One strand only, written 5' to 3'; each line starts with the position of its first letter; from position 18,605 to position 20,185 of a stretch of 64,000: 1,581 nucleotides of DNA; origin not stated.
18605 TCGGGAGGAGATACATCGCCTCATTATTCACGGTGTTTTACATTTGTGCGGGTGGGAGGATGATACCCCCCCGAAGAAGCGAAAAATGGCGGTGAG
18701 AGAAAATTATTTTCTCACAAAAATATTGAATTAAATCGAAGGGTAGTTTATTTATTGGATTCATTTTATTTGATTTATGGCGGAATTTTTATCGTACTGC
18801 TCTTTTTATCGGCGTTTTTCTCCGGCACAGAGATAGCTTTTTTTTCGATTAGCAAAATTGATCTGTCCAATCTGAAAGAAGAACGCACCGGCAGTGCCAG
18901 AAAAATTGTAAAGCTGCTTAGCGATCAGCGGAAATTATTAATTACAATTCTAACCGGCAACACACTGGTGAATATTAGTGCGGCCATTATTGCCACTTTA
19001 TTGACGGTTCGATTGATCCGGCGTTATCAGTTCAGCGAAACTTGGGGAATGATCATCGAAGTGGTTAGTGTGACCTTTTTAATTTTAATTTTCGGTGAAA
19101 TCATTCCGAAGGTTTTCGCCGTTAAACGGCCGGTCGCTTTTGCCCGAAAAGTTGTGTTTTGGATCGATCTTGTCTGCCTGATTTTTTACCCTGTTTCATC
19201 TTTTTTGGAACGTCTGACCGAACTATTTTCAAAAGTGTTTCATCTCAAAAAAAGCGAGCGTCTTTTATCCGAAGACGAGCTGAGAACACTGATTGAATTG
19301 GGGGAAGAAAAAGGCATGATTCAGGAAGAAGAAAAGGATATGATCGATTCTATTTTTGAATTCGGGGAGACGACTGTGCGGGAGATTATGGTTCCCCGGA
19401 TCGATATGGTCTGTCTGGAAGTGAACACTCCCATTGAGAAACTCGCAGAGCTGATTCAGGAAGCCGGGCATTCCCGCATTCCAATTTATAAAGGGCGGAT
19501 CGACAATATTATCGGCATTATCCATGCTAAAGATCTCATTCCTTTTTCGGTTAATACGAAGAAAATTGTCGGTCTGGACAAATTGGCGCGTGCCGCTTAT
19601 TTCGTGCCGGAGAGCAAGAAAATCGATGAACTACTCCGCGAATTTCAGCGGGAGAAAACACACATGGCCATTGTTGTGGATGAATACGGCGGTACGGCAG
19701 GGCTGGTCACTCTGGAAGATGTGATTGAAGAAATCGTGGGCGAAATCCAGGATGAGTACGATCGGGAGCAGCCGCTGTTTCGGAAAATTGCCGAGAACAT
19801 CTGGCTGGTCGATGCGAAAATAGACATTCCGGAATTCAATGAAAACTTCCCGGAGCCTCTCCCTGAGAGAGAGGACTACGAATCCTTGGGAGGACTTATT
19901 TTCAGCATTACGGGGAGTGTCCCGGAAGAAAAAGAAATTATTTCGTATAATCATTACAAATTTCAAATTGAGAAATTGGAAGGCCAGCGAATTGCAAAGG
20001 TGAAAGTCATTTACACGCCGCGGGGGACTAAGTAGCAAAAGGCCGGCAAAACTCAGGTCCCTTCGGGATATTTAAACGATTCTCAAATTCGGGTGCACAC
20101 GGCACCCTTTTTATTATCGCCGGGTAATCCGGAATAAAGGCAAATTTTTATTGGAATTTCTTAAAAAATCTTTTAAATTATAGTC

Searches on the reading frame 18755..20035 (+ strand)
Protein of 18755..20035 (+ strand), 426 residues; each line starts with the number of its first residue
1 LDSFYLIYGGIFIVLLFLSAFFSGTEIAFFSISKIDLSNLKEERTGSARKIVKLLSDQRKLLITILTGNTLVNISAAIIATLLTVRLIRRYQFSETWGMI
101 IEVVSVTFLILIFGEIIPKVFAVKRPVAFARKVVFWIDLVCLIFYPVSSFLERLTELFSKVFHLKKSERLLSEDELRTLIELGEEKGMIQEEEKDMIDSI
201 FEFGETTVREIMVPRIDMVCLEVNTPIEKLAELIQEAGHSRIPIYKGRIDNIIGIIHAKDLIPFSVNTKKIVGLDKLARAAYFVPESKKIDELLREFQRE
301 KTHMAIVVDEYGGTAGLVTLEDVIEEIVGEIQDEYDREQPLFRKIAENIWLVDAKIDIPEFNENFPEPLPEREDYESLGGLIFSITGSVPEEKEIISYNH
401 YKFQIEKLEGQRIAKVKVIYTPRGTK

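Call 75: search_protein_families(library=pfam, proteins=[window:18755-20035:+], max_evalue=0.00001)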
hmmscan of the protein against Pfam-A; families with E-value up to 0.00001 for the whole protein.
window:18755-20035:+ (426 aa): 3 families
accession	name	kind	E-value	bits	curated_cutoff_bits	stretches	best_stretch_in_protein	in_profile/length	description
PF01595.25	CNNM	-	3.5e-49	167.4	28.4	1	11-193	2-181/181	Cyclin M transmembrane N-terminal domain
PF03471.22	CorC_HlyC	-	1.3e-19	70.5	27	1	344-418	2-77/81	Transporter associated domain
PF00571.33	CBS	-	2.4e-17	63.4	24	2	208-262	1-52/57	CBS domain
